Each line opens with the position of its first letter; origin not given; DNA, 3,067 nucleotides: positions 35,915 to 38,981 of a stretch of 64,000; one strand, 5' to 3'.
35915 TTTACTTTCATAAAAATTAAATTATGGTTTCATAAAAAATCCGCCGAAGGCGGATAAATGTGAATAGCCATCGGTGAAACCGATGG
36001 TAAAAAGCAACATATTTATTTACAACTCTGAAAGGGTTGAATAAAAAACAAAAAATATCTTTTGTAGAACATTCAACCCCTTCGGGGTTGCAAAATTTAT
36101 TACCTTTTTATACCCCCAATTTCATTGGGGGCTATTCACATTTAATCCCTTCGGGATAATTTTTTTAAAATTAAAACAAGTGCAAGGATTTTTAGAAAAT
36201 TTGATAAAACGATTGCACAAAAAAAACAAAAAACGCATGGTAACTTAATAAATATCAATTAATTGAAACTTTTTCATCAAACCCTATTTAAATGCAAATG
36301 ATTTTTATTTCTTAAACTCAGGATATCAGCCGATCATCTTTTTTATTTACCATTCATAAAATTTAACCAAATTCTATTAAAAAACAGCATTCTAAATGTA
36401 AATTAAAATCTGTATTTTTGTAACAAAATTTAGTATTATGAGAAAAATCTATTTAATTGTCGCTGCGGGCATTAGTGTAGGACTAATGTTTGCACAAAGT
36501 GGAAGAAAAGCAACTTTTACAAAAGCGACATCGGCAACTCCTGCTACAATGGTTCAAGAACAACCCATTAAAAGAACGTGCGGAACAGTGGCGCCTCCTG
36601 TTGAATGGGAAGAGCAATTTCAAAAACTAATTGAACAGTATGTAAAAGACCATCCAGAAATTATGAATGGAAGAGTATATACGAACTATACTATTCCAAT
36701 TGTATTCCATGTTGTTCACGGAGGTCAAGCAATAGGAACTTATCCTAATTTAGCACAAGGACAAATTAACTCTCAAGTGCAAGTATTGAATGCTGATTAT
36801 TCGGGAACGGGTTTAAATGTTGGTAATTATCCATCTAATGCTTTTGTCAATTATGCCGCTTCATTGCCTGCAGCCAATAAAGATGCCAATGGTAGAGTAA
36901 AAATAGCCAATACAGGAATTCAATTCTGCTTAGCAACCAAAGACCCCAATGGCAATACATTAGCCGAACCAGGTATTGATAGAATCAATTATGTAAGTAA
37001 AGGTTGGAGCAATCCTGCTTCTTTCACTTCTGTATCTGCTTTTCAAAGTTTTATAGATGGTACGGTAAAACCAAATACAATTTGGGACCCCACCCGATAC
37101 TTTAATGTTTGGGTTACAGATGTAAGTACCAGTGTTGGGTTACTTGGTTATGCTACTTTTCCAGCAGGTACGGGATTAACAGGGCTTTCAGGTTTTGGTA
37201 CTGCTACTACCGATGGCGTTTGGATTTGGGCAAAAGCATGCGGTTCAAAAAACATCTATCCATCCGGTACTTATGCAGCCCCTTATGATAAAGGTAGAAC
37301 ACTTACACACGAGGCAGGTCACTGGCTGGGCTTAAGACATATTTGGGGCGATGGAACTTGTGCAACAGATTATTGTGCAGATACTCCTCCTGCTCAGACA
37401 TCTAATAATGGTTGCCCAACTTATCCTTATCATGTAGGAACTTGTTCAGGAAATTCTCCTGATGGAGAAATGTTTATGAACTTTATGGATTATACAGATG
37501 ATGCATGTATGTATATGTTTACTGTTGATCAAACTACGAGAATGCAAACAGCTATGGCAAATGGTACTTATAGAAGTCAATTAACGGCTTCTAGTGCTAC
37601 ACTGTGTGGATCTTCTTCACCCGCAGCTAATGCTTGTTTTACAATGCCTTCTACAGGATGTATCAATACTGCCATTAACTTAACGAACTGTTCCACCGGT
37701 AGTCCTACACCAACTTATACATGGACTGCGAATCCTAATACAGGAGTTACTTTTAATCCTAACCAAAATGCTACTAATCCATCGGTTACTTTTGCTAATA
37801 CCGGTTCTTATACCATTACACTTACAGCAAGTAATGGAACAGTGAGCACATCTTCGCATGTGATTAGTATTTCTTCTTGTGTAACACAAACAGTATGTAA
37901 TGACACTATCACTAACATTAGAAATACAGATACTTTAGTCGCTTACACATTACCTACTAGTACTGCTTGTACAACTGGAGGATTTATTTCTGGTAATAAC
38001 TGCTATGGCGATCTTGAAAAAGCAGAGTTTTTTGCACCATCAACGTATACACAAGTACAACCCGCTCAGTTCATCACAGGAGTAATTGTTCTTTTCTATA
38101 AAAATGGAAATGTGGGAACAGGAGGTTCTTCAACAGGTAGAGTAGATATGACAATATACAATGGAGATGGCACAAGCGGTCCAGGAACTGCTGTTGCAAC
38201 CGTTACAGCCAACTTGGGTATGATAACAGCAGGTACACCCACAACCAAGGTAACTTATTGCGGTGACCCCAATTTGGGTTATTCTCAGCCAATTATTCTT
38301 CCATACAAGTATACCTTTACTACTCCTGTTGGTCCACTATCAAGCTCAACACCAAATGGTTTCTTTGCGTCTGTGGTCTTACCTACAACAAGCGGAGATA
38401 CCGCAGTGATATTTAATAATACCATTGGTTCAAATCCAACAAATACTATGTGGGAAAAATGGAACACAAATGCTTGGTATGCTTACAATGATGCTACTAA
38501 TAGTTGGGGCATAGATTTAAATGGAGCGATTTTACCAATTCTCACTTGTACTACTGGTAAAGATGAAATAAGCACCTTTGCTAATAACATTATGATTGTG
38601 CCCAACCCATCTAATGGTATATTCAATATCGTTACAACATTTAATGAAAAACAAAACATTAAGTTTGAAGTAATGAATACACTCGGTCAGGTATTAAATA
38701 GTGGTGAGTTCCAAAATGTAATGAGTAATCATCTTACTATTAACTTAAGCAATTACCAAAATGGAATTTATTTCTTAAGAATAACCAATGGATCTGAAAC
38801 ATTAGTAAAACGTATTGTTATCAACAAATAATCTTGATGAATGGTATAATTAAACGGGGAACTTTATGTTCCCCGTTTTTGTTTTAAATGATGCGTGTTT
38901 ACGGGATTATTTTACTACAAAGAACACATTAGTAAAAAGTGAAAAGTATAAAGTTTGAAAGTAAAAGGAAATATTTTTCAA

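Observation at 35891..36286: Intergenic quasi-palindrome of six GAA/TTC-triloop hairpins with compensatory stem changes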

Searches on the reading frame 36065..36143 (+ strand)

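Call 36: search_protein_families(library=pfam, proteins=[L211:45-521:+, L235:821-1267:+])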
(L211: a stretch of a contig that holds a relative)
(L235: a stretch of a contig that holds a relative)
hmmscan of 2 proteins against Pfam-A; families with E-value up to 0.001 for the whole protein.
L211:45-521:+ (158 aa): 1 family
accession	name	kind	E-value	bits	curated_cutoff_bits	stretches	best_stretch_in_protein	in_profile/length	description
PF01797.21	Y1_Tnp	-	5.3e-22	78.7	23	1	6-118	4-121/121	Transposase IS200 like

L235:821-1267:+ (148 aa): 1 family
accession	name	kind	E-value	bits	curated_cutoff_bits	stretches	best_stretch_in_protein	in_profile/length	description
PF01797.21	Y1_Tnp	-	1.7e-25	89.9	23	1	4-118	2-121/121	Transposase IS200 like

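Call 37: search_protein_families(library=ncbifam, proteins=[L211:45-521:+, L235:821-1267:+])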
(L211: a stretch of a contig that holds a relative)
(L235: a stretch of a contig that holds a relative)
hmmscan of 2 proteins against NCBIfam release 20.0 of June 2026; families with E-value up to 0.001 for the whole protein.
L211:45-521:+ (158 aa): 2 families
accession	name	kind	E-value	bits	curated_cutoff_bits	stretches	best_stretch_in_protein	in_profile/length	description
NF033573.1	transpos_IS200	equivalog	5.6e-17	62.2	55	1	6-117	10-126/126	IS200/IS605 family transposase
NF047646.1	REP_Tyr_transpos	equivalog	0.00014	21.8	80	1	5-107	8-116/146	REP-associated tyrosine transposase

L235:821-1267:+ (148 aa): 2 families
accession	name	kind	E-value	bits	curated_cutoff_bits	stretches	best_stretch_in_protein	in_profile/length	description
NF033573.1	transpos_IS200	equivalog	5.2e-20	71.9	55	1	3-117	7-126/126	IS200/IS605 family transposase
NF047646.1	REP_Tyr_transpos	equivalog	2.7e-07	30.6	80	1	7-100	10-111/146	REP-associated tyrosine transposase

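Call 48: find_homologous_proteins(query=L235:821-1264:+, max_evalue=1e-20)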
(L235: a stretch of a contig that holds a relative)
Query L235:821-1264:+ (148 aa): 5200 proteins with E <= 1e-20 among 5255 candidates; the best 120 are listed.
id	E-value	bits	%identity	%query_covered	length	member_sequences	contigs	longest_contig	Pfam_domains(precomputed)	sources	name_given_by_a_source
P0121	1.3e-83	296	89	100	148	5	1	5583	PF01797.22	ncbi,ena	-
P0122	5.7e-82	291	89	100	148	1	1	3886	PF01797.22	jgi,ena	-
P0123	9.5e-82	290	89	100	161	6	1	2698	PF01797.22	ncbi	-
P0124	2.9e-80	285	85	100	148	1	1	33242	PF01797.22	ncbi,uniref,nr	ncbi:IS200/IS605 family transposase [Candidatus Parabeggiatoa sp. HSG14]|uniref:IS200/IS605 family t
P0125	6.0e-79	281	83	100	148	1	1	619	PF01797.22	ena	-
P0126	2.2e-78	279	83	100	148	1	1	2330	PF01797.22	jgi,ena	-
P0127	1.1e-76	274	84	91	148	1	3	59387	PF01797.22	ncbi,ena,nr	ncbi:MAG: IS200/IS605 family transposase [Thiomargarita sp.]|nr:IS200/IS605 family transposase [Thio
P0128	1.2e-73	264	79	99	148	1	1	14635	PF01797.22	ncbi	-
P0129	8.7e-73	261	76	100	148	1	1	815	PF01797.22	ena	-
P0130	2.6e-71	256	78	100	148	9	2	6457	PF01797.22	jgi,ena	-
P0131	1.6e-70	254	75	100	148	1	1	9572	PF01797.22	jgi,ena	-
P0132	9.6e-70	251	77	99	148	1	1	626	PF01797.22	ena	-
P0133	2.0e-67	244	74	99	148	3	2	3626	PF01797.22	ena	-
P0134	3.8e-67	243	73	99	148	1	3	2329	PF01797.22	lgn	-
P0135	4.3e-67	243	70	99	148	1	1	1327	PF01797.22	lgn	-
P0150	2.3e-65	237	71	99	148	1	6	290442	PF01797.22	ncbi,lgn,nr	ncbi:MAG: IS200/IS605 family transposase [Ignavibacteriae bacterium]|nr:IS200/IS605 family transposa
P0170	2.6e-64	234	72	100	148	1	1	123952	PF01797.22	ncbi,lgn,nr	ncbi:MAG: IS200/IS605 family transposase [Bacteroidia bacterium]|nr:IS200/IS605 family transposase [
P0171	2.9e-64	233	71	100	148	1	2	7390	PF01797.22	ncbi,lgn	ncbi:MAG: IS200/IS605 family transposase [Ferruginibacter sp.]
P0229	5.5e-63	229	72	99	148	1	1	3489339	PF01797.22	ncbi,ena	-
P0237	8.1e-63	229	69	99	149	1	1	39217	PF01797.22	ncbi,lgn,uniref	ncbi:IS200/IS605 family transposase [Gracilimonas sp. BCB1]|uniref:IS200/IS605 family transposase n=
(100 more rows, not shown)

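Call 49: find_encoding_contigs(protein=P0170, flank=10000, max_places=1)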
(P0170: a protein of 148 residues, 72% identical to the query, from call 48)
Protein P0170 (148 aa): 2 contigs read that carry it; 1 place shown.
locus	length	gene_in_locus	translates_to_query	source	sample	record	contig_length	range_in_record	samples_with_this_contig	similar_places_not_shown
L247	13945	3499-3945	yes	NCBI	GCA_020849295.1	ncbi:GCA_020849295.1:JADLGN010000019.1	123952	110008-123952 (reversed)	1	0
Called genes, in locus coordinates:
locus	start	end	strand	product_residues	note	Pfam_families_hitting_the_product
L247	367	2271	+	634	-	PF01555:N6_N4_Mtase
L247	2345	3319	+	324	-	PF13310:Virulence_RhuM, PF02661:Fic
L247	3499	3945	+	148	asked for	PF01797:Y1_Tnp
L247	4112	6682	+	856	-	PF04851:ResIII, PF19778:RE_endonuc (weak)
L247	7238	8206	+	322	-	PF18962:Por_Secre_tail (weak)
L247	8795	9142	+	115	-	PF02452:PemK_toxin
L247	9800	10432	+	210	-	PF00081:Sod_Fe_N, PF02777:Sod_Fe_C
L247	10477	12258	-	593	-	PF02771:Acyl-CoA_dh_N, PF02770:Acyl-CoA_dh_M, PF00441:Acyl-CoA_dh_1, PF22924:ACOX_C_alpha1, PF08028:Acyl-CoA_dh_2, PF21263:Acyl-CoA-dh_C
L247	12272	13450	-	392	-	PF00108:Thiolase_N, PF02803:Thiolase_C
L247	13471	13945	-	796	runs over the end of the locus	PF02737:3HCDH_N, PF00725:3HCDH, PF00378:ECH_1, PF16113:ECH_2 (weak)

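Call 50: find_encoding_contigs(protein=P0150, flank=10000, max_places=1)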
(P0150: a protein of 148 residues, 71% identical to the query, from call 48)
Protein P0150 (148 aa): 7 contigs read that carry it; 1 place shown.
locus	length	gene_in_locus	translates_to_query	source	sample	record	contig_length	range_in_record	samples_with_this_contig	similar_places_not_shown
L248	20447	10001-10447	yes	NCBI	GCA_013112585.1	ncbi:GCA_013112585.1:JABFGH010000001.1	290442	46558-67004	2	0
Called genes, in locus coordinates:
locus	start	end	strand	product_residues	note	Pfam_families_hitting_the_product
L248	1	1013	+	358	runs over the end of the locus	PF13620:CarboxypepD_reg, PF13715:CarbopepD_reg_2 (weak)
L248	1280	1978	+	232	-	-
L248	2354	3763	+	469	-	PF07690:MFS_1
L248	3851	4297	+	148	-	PF07719:TPR_2 (faint)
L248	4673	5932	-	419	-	-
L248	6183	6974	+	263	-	PF00106:adh_short, PF08659:KR (weak), PF13561:adh_short_C2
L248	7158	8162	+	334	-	-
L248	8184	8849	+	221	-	-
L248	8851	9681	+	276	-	PF01261:AP_endonuc_2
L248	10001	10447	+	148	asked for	PF01797:Y1_Tnp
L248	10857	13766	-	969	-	PF08269:dCache_2, PF17200:sCache_2, PF17201:Cache_3-Cache_2, PF08447:PAS_3 (faint), PF13426:PAS_9, PF00571:CBS, PF03445:DUF294, PF10335:DUF294_C, +2 more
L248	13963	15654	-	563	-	PF00474:SSF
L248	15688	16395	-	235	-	PF13937:DUF4212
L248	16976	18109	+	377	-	PF13173:AAA_14, PF13635:DUF4143, PF08279:HTH_11 (weak)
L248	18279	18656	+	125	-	-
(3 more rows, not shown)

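Call 51: find_encoding_contigs(protein=P0237, flank=10000, max_places=1)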
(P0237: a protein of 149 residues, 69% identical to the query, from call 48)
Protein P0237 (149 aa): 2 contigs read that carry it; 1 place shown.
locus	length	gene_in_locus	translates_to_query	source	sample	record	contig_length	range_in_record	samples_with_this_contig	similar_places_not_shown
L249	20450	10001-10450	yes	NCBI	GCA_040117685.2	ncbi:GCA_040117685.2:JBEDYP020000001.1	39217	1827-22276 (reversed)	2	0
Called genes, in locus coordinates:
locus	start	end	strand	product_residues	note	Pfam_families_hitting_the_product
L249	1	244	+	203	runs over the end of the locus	PF09411:PagL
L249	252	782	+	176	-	PF00160:Pro_isomerase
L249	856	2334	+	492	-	-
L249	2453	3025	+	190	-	PF24046:At4g08330 (faint), PF01641:SelR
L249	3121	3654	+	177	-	PF03703:bPH_2, PF24649:DUF7642 (weak)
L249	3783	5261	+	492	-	PF00070:Pyr_redox (faint), PF00890:FAD_binding_2 (faint), PF01266:DAO (weak), PF01593:Amino_oxidase, PF03486:HI0933_like (faint), PF07992:Pyr_redox_2 (faint), PF13450:NAD_binding_8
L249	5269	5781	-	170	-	PF12850:Metallophos_2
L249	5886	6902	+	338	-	PF00535:Glycos_transf_2, PF10111:Glyco_tranf_2_2, PF13641:Glyco_tranf_2_3, PF13632:Glyco_trans_2_3 (weak)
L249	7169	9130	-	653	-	PF00330:Aconitase, PF00694:Aconitase_C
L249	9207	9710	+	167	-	-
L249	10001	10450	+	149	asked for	PF01797:Y1_Tnp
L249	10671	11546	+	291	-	PF05762:VWA_CoxE (weak), PF01882:DUF58, PF00092:VWA (weak), PF13519:VWA_2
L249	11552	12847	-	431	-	PF19425:Csd3_N2, PF01551:Peptidase_M23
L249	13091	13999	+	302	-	-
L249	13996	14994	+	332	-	PF07584:BatA, PF00092:VWA, PF13519:VWA_2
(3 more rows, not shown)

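Call 52: find_encoding_contigs(protein=P0229, flank=10000, max_places=1)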
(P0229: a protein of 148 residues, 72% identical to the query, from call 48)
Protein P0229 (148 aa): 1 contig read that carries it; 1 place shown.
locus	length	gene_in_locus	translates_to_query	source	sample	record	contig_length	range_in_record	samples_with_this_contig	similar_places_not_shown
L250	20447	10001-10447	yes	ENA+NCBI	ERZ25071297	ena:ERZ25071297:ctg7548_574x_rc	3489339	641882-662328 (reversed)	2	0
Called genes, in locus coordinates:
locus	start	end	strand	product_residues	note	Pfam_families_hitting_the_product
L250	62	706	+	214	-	PF16961:OmpA_like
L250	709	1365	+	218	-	-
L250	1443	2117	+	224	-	PF05173:DapB_C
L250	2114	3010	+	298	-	PF00701:DHDPS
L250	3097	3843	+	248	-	PF14805:THDPS_N_2 (weak), PF25084:LbH_EIF2B (weak), PF00132:Hexapep (weak), PF14602:Hexapep_2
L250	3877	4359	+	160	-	PF19671:DUF6174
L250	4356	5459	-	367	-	PF13483:Lactamase_B_3, PF12706:Lactamase_B_2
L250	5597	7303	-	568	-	PF00291:PALP, PF08502:LeuA_dimer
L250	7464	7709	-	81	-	-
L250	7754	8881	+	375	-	PF03702:AnmK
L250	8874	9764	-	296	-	-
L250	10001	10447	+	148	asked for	PF01797:Y1_Tnp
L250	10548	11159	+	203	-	PF14595:Thioredoxin_9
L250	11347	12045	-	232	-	PF00849:PseudoU_synth_2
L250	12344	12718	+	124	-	-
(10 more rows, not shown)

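Call 59: search_solved_structures(query=L235:821-1264:+, max_evalue=1, show_alignments=3)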
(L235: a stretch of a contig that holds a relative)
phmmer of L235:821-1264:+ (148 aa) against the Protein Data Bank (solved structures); distinct sequences matched with E-value up to 1: 8.
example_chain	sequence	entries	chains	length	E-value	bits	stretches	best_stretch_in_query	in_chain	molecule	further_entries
2a6m_A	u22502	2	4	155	3.1e-06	30.6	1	8-122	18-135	ISHp608 transposase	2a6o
2vhg_A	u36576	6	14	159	3.4e-06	30.5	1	8-122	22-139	TRANSPOSASE ORFA | Putative transposase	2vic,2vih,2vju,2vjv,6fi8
2xm3_A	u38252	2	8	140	9e-06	29.1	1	6-120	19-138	TRANSPOSASE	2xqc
2xma_A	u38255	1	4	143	9.7e-06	29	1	6-120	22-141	TRANSPOSASE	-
2f4f_A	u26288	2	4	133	1.9e-05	28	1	8-118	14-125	Transposase, putative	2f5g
2fyx_A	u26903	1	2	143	2.2e-05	27.8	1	6-119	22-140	transposase, putative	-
2xo6_A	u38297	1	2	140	2.9e-05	27.5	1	6-119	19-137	TRANSPOSASE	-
2ec2_A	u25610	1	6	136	0.027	17.8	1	9-118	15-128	136aa long hypothetical transposase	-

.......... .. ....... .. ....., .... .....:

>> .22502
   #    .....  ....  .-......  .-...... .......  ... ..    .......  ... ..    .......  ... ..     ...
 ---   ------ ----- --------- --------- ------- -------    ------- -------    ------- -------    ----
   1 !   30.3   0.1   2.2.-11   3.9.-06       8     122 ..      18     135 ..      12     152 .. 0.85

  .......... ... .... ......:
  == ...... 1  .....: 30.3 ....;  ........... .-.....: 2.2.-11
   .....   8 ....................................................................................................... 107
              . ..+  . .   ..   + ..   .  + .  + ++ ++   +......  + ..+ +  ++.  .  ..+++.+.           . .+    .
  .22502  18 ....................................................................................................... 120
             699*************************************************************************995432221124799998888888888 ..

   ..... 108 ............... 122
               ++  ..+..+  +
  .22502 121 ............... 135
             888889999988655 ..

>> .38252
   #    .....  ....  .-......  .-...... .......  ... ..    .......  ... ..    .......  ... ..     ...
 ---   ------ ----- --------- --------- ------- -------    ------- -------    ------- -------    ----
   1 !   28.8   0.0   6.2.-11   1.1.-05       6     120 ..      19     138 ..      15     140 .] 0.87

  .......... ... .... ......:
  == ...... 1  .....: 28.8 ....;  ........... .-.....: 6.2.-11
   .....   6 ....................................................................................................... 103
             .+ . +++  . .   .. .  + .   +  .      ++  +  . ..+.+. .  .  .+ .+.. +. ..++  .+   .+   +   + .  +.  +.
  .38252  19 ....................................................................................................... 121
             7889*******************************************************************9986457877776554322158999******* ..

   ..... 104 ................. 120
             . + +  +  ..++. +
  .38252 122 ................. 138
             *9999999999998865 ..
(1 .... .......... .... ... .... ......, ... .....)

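Call 78: find_encoding_contigs(protein=P0124, flank=10000, max_places=1)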
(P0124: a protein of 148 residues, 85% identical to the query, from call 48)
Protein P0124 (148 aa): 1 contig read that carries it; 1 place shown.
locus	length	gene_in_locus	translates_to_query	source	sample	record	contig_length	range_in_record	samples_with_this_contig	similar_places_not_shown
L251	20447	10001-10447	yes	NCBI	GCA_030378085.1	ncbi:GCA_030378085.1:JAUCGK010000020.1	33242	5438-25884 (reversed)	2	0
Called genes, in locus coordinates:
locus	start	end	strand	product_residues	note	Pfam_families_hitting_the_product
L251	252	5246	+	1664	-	PF02743:dCache_1, PF01590:GAF (faint), PF00672:HAMP (faint), PF13185:GAF_2, PF00512:HisKA, PF02518:HATPase_c, PF00072:Response_reg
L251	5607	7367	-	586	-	-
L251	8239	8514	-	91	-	PF01850:PIN (weak)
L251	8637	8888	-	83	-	-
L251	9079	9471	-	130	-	PF01850:PIN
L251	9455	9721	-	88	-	-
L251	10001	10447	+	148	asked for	PF01797:Y1_Tnp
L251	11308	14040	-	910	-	-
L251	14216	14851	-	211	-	-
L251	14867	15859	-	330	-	PF13401:AAA_22 (weak), PF00004:AAA (weak), PF07728:AAA_5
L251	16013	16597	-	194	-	PF05685:Uma2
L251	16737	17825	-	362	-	PF20690:bDLD3, PF19995:iSTAND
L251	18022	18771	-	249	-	PF00005:ABC_tran, PF02463:SMC_N (faint), PF13401:AAA_22 (faint)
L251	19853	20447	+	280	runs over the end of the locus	PF13672:PP2C_2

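Call 79: find_encoding_contigs(protein=P0171, flank=4000, max_places=1)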
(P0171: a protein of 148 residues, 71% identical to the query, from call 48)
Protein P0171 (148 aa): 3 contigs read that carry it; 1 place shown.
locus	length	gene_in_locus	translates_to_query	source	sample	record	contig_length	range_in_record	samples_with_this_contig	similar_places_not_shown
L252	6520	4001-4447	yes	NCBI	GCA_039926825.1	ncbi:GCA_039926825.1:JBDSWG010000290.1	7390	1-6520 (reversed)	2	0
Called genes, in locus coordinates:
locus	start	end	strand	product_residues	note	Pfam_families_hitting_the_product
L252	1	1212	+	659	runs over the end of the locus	PF01433:Peptidase_M1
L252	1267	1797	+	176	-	PF13474:SnoaL_3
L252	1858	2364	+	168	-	PF13474:SnoaL_3 (weak), PF14534:DUF4440, PF02136:NTF2 (faint), PF12680:SnoaL_2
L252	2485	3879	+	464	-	PF13424:TPR_12 (faint)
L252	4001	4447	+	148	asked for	PF01797:Y1_Tnp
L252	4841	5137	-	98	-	-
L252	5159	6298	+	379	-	PF08495:FIST, PF10442:FIST_C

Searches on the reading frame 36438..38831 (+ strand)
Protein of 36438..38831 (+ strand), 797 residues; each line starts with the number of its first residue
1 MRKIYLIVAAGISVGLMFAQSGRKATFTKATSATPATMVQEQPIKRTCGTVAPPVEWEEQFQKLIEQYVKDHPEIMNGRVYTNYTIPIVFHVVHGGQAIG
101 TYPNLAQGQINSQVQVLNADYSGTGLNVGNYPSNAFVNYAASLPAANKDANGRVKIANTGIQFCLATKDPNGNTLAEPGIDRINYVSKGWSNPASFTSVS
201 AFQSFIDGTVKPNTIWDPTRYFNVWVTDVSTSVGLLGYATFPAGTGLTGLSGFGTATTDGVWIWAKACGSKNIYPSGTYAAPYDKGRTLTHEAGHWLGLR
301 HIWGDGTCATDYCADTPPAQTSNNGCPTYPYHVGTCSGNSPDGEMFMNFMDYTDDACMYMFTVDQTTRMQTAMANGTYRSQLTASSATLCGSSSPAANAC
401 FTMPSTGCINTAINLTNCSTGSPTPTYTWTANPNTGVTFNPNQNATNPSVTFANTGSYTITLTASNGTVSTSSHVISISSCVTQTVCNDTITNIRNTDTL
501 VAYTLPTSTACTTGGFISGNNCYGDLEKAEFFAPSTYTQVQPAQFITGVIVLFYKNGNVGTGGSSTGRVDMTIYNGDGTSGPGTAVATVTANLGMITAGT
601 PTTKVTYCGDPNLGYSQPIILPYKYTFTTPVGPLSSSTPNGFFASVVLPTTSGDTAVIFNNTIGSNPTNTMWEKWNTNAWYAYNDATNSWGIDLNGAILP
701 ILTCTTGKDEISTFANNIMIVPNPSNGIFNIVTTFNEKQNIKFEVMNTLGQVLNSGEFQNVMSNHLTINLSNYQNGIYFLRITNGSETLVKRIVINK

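Call 12: search_protein_families(library=pfam, proteins=[window:36438-38831:+])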
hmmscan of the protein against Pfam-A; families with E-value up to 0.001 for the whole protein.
window:36438-38831:+ (797 aa): 4 families
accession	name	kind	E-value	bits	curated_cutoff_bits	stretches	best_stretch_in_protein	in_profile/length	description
PF05572.19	Peptidase_M43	-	8.2e-15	55.5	23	1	213-373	9-151/152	Pregnancy-associated plasma protein-A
PF18962.6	Por_Secre_tail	-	4e-14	53.1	27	1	721-795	2-75/75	Secretion system C-terminal sorting domain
PF00801.26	PKD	-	0.00051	20.4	23.5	1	426-473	31-74/80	PKD domain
PF11589.14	DUF3244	-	0.00094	19.6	25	0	736-789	37-90/96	Domain of unknown function (DUF3244)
